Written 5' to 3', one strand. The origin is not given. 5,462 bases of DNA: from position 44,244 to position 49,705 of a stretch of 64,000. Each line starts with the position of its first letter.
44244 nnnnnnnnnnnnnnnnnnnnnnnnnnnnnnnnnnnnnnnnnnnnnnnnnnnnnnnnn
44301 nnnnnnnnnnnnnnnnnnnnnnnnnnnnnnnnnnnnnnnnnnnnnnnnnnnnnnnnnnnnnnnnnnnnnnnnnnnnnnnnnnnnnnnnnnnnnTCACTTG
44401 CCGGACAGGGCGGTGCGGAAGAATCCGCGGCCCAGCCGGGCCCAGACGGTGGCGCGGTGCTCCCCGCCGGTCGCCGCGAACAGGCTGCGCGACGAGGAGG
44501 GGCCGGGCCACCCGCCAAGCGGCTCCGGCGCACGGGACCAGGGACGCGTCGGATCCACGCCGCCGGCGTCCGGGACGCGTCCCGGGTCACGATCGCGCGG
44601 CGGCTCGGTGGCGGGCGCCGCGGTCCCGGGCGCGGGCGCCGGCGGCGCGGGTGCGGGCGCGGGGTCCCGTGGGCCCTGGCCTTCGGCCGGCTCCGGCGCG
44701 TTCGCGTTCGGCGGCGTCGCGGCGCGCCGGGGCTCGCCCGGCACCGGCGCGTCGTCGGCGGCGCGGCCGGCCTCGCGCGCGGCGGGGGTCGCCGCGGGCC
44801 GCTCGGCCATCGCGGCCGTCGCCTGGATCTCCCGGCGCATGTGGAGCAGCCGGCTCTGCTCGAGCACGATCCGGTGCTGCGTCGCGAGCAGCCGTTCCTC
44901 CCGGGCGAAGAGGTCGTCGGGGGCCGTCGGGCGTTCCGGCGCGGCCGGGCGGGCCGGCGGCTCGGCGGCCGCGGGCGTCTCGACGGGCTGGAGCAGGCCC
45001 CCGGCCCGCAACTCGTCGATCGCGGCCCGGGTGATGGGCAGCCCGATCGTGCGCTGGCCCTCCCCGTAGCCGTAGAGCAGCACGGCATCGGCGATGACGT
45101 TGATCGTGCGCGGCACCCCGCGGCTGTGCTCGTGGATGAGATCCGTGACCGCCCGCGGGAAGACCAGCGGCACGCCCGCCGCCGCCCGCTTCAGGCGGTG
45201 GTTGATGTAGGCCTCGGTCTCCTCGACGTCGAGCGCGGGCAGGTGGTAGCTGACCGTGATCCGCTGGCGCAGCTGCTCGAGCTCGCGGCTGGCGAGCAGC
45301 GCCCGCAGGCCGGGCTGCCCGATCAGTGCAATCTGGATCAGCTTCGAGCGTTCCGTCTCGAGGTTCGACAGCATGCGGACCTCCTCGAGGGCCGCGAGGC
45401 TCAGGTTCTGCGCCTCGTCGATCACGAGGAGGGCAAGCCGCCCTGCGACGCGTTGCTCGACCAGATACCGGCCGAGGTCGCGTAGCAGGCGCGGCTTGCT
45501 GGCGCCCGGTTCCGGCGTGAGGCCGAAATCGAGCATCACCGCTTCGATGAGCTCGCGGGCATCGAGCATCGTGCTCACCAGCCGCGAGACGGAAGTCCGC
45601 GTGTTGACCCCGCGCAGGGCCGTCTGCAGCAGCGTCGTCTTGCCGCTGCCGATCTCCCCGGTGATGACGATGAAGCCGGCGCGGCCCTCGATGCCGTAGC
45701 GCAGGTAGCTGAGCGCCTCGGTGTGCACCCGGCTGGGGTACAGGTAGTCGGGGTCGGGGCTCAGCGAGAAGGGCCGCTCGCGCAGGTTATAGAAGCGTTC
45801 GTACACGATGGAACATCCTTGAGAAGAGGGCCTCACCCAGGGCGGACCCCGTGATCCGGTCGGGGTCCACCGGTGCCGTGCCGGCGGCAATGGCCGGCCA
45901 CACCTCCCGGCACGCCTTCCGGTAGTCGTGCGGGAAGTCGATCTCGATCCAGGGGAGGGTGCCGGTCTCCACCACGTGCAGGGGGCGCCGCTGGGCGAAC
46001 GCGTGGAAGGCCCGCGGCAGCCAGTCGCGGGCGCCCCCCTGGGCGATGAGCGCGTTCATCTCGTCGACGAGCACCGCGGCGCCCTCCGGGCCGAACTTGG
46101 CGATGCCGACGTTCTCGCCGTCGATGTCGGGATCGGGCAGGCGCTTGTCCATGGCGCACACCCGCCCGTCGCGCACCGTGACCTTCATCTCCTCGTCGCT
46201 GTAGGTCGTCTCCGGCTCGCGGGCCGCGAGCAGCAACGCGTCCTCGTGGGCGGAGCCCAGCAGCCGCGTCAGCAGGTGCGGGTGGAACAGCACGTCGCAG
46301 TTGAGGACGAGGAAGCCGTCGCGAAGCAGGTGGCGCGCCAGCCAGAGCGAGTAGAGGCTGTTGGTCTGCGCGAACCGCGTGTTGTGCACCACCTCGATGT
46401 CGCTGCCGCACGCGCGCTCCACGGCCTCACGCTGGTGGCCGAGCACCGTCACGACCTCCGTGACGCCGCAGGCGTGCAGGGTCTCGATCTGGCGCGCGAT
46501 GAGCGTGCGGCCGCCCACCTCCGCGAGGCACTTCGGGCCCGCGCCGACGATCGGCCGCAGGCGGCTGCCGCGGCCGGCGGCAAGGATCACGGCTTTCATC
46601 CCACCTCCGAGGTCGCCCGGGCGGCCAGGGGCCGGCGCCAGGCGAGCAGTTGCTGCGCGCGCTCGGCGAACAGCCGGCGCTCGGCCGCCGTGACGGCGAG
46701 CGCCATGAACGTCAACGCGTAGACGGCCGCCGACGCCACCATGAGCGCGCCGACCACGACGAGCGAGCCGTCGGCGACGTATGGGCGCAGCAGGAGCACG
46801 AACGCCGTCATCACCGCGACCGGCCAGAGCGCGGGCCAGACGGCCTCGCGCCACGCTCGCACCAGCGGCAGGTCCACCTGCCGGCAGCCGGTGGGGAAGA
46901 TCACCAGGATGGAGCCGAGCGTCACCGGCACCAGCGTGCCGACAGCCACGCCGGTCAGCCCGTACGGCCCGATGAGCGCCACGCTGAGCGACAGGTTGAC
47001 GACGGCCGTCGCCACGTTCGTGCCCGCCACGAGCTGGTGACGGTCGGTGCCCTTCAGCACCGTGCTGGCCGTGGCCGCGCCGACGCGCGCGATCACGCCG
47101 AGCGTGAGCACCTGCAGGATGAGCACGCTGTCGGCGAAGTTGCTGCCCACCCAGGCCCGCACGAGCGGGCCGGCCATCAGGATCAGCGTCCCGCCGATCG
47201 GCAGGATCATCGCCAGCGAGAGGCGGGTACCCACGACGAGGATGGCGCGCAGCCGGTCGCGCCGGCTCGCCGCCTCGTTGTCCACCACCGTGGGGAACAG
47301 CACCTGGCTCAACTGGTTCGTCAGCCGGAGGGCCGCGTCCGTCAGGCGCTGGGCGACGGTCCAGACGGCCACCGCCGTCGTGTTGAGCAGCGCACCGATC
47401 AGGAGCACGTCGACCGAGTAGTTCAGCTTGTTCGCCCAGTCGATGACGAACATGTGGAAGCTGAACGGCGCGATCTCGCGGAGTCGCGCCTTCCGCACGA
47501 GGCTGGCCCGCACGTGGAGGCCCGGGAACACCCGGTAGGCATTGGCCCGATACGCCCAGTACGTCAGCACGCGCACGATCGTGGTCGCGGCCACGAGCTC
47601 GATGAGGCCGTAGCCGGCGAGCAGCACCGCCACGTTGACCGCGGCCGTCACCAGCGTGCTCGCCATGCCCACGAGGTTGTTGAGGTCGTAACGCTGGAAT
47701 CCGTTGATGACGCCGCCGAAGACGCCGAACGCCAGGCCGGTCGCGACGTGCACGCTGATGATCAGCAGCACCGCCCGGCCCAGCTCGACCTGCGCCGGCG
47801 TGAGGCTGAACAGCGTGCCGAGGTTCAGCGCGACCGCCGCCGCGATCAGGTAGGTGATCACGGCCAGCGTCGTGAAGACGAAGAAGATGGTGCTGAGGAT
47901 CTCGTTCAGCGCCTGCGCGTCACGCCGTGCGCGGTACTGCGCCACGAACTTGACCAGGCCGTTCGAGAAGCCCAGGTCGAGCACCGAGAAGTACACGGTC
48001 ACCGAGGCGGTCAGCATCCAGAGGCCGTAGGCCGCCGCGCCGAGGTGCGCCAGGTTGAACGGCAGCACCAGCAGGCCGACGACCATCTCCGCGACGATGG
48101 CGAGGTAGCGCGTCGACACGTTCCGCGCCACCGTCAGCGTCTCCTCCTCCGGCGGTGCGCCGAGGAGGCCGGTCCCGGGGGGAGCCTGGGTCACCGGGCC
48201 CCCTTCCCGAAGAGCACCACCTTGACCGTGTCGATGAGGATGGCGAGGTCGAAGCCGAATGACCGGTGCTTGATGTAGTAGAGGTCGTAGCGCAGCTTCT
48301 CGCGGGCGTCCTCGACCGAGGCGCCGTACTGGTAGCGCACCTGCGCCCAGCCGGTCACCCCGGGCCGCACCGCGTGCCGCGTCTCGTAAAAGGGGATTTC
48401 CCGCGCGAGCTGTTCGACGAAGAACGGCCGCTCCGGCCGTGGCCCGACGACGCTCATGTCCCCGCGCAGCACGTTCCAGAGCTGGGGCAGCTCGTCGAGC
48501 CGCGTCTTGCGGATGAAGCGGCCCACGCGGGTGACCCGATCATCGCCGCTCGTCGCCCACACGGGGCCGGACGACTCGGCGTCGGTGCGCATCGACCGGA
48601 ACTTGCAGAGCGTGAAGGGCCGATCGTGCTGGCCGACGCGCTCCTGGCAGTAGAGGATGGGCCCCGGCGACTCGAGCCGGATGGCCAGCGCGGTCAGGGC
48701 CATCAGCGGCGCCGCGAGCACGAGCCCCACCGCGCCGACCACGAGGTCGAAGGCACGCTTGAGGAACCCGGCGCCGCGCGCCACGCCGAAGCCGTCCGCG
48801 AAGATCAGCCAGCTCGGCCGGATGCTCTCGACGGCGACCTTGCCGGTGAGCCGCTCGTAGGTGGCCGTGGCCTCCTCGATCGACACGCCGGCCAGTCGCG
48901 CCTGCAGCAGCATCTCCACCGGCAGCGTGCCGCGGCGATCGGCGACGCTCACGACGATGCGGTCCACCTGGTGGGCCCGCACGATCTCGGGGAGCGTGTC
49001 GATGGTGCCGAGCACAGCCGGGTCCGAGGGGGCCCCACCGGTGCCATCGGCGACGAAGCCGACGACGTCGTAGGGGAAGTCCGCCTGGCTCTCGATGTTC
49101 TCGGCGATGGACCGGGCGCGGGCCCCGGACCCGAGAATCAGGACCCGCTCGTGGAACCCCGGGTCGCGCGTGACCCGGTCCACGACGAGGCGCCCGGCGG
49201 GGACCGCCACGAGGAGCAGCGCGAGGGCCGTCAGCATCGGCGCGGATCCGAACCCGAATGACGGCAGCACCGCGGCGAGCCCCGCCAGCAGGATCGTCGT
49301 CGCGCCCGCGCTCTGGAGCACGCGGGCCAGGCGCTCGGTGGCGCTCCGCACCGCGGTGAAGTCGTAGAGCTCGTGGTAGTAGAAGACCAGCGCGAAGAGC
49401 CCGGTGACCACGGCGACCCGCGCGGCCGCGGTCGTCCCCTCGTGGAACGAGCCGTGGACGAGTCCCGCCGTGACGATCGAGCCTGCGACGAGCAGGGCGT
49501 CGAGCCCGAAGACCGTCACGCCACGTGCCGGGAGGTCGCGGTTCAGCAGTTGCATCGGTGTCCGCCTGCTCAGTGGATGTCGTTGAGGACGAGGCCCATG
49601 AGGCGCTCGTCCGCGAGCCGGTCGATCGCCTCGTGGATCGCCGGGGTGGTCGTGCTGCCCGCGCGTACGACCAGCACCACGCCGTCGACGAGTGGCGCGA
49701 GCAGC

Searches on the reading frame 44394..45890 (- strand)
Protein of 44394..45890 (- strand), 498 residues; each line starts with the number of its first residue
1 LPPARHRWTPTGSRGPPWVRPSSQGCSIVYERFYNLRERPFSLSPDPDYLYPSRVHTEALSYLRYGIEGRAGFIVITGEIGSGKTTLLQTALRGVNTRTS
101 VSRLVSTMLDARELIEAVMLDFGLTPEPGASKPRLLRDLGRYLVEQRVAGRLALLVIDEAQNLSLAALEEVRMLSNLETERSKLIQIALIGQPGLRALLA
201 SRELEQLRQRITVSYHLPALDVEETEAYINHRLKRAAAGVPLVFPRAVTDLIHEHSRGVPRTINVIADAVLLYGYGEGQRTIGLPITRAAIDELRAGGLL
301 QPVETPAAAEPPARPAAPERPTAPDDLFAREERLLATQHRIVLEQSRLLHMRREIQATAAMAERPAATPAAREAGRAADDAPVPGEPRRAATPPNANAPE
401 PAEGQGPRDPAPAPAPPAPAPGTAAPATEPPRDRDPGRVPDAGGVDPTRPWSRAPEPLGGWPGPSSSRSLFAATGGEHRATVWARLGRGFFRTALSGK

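Call 6: search_protein_families(library=pfam, proteins=[window:44394-45890:-], max_evalue=0.01)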
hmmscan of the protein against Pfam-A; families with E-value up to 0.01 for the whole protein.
window:44394-45890:- (498 aa): 7 families
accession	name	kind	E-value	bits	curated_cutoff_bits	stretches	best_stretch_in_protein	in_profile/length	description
PF13401.12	AAA_22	-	1.1e-25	90.9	27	1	70-199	4-130/130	AAA domain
PF13191.12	AAA_16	-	3.4e-07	31.4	32.6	1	66-181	19-162/167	AAA ATPase domain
PF00437.27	T2SSE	-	6.7e-05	22.1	24.9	1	58-100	129-171/370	Type II/IV secretion system protein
PF13604.12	AAA_30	-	0.0013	18.9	27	1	68-193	15-125/191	AAA domain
PF25199.1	nSTAND_NTPase5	-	0.0023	18.2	34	0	68-95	38-66/145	Novel STAND NTPase 5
PF02492.25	cobW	-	0.0053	16.8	20.7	1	74-93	3-22/180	CobW/HypB/UreG, nucleotide-binding domain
PF13245.12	AAA_19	-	0.0078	16.8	25.1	0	72-185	12-121/134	AAA domain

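Call 9: search_protein_families(library=ncbifam, proteins=[window:44394-45890:-], max_evalue=0.001)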
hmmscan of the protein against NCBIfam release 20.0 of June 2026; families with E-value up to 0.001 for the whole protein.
window:44394-45890:- (498 aa): 1 family
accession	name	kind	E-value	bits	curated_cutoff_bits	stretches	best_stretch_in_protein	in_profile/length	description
TIGR03015.1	pepcterm_ATPase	hypoth_equivalog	3.1e-93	312.1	324.5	1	29-294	1-266/269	XrtA/PEP-CTERM system-associated ATPase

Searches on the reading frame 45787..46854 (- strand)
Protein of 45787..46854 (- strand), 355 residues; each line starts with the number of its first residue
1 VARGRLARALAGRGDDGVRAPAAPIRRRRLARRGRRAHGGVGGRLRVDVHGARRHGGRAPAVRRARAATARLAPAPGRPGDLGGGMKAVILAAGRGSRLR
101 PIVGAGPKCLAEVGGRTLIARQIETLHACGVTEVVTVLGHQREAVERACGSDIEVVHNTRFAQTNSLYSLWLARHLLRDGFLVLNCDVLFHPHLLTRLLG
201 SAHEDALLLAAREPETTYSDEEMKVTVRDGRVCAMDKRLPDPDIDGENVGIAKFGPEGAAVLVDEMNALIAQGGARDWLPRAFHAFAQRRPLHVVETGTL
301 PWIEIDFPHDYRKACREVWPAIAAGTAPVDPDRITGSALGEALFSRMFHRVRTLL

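Call 5: search_protein_families(library=pfam, proteins=[window:45787-46854:-], max_evalue=0.01)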
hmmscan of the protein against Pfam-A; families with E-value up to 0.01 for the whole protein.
window:45787-46854:- (355 aa): 3 families
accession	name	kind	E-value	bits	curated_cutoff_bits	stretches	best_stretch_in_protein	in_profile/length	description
PF12804.13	NTP_transf_3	-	1.1e-19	71.6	27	1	88-214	1-124/160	MobA-like NTP transferase domain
PF00483.29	NTP_transferase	-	1.4e-09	38.3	21.2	1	87-203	1-125/245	Nucleotidyl transferase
PF01128.25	IspD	-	0.00023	21.4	27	1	87-147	2-61/221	2-C-methyl-D-erythritol 4-phosphate cytidylyltransferase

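Call 9: search_protein_families(library=ncbifam, proteins=[window:45787-46854:-], max_evalue=0.001)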
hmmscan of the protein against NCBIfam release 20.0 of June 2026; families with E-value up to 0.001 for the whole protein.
window:45787-46854:- (355 aa): 28 families (the best 25 are shown)
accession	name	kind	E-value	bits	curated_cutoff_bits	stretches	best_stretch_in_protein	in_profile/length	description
TIGR03992.1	Arch_glmU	subfamily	4.3e-21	75.3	292.1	1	86-312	1-221/393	bifunctional sugar-1-phosphate nucleotidylyltransferase/acetyltransferase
NF041135.1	IPPtranDIPPsyn_Thcocales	equivalog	1.4e-20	73.7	580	1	86-317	1-216/419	bifunctional L-myo-inositol-1-phosphate cytidylyltransferase/CDP-L-myo-inositol myo-inositolphosphotransferase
NF041313.1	UDPGP_AglF_Halo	equivalog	1.9e-17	63.5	400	1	86-243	1-163/234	UTP--glucose-1-phosphate uridylyltransferase AglF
NF045761.1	NAMPUrTaseMurU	equivalog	1.2e-16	61.2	250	1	86-193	1-113/226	N-acetylmuramate alpha-1-phosphate uridylyltransferase MurU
NF045665.1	NTPtran_DVU1551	equivalog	9.4e-12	44.6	315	1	86-163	1-74/359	DVU_1551 family NTP transferase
NF041173.1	Sug_nt_acttase_Thmprot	equivalog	1.4e-11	44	600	1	86-308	1-217/405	bifunctional sugar-1-phosphate nucleotidylyltransferase/acetyltransferase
TIGR01173.1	glmU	equivalog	7.8e-11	41.5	366.85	1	86-213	1-130/452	bifunctional UDP-N-acetylglucosamine diphosphorylase/glucosamine-1-phosphate N-acetyltransferase GlmU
TIGR01208.1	rmlA_long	equivalog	4.8e-10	38.8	320.25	1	87-187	1-107/353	glucose-1-phosphate thymidylyltransferase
NF010934.1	PRK14354.1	equivalog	1.6e-09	36.8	450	1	88-179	2-88/447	bifunctional UDP-N-acetylglucosamine diphosphorylase/glucosamine-1-phosphate N-acetyltransferase GlmU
NF045782.1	NicBOxredNboR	equivalog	1.7e-09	37.7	260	1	87-183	10-104/206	nicotine blue oxidoreductase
NF010940.0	PRK14360.1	equivalog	2.8e-09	36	602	1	89-211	5-131/452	bifunctional UDP-N-acetylglucosamine diphosphorylase/glucosamine-1-phosphate N-acetyltransferase GlmU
NF010932.0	PRK14352.1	equivalog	6.2e-09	35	611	1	88-156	9-74/488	bifunctional UDP-N-acetylglucosamine diphosphorylase/glucosamine-1-phosphate N-acetyltransferase GlmU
NF045697.1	MurNAcPUrMurU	equivalog_domain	1.5e-08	34.3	370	1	89-139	1-51/229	N-acetylmuramate alpha-1-phosphate uridylyltransferase MurU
NF010933.0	PRK14353.1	equivalog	1.5e-08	33.7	505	1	87-157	7-75/453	bifunctional UDP-N-acetylglucosamine diphosphorylase/glucosamine-1-phosphate N-acetyltransferase GlmU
TIGR03310.1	matur_MocA_YgfJ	equivalog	2.1e-08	34.3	186.45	1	88-187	2-99/188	molybdenum cofactor cytidylyltransferase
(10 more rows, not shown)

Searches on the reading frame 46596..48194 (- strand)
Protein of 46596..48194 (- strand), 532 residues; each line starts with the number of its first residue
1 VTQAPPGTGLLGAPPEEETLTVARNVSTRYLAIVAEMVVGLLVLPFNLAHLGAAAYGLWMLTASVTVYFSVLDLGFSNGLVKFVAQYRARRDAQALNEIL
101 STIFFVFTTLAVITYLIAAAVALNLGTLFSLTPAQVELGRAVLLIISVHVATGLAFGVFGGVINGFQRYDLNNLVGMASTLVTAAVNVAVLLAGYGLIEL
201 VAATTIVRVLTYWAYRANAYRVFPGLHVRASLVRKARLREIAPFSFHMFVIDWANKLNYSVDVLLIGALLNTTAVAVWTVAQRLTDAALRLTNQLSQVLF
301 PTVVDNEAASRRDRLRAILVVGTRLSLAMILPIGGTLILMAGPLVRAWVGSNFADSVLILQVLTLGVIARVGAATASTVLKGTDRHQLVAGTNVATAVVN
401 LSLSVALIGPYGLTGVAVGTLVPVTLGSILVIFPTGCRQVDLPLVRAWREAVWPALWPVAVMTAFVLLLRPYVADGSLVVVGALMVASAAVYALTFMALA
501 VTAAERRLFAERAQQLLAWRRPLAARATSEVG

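Call 6: search_protein_families(library=pfam, proteins=[window:46596-48194:-], max_evalue=0.01)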
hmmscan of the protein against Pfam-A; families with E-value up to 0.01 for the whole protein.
window:46596-48194:- (532 aa): 3 families
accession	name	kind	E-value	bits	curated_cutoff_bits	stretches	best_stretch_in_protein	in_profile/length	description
PF01943.22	Polysacc_synt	-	1.3e-15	58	28.2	1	23-304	2-271/274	Polysaccharide biosynthesis protein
PF13440.11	Polysacc_synt_3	-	3.5e-14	53.2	23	1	61-357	13-292/293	Polysaccharide biosynthesis protein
PF01554.23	MatE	-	0.00024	21.3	24.9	1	260-404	14-159/161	MatE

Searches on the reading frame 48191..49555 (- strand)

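Call 6: search_protein_families(library=pfam, proteins=[window:48191-49555:-], max_evalue=0.01)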
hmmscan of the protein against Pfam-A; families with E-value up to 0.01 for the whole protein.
window:48191-49555:- (454 aa): 2 families
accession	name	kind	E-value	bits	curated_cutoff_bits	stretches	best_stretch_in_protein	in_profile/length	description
PF02397.22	Bac_transf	-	5e-71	238.4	27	1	266-448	1-178/179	Bacterial sugar transferase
PF13727.12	CoA_binding_3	-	1.7e-09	38.4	25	1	63-203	5-148/175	CoA-binding domain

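Call 9: search_protein_families(library=ncbifam, proteins=[window:48191-49555:-], max_evalue=0.001)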
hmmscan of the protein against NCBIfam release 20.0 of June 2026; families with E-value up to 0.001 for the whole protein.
window:48191-49555:- (454 aa): 10 families
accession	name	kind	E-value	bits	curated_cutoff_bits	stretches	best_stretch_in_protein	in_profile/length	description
TIGR03013.1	EpsB_2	subfamily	5.2e-145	483.9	393.35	1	49-454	37-443/443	TIGR03013 family XrtA/PEP-CTERM system glycosyltransferase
TIGR03025.1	EPS_sugtrans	subfamily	5.6e-131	437.8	295.55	1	19-454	3-445/445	exopolysaccharide biosynthesis polyprenyl glycosylphosphotransferase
TIGR03023.1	WcaJ_sugtrans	equivalog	1.4e-103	347.7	410.75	1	19-453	3-452/453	undecaprenyl-phosphate glucose phosphotransferase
TIGR03022.1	WbaP_sugtrans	subfamily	1.2e-65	222.5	403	2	338-454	346-456/456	undecaprenyl-phosphate galactose phosphotransferase WbaP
NF050817.1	PolSacchBiosHfsE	equivalog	1.6e-59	201.9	750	1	32-448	38-460/467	polysaccharide biosynthesis protein HfsE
NF041877.1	EPS_EpsZ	equivalog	9.2e-55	186.1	800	1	19-453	15-458/459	exopolysaccharide biosynthesis polyisoprenyl-phosphate hexose-1-phosphate transferase EpsZ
NF007518.0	PRK10124.1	equivalog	3.7e-51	174.3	684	1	54-449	59-459/464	undecaprenyl-phosphate glucose phosphotransferase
NF052601.1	undeca_RfbP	equivalog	3.2e-46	157.6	330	2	338-451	132-239/244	undecaprenyl-phosphate galactose phosphotransferase family protein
NF011751.0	PRK15204.1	equivalog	1.4e-36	126.1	907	1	115-453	125-475/476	undecaprenyl-phosphate galactose phosphotransferase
NF045514.1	glycotran_HepC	equivalog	1.3e-24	86.7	140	1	263-374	114-211/220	heterocyst development glycosyltransferase HepC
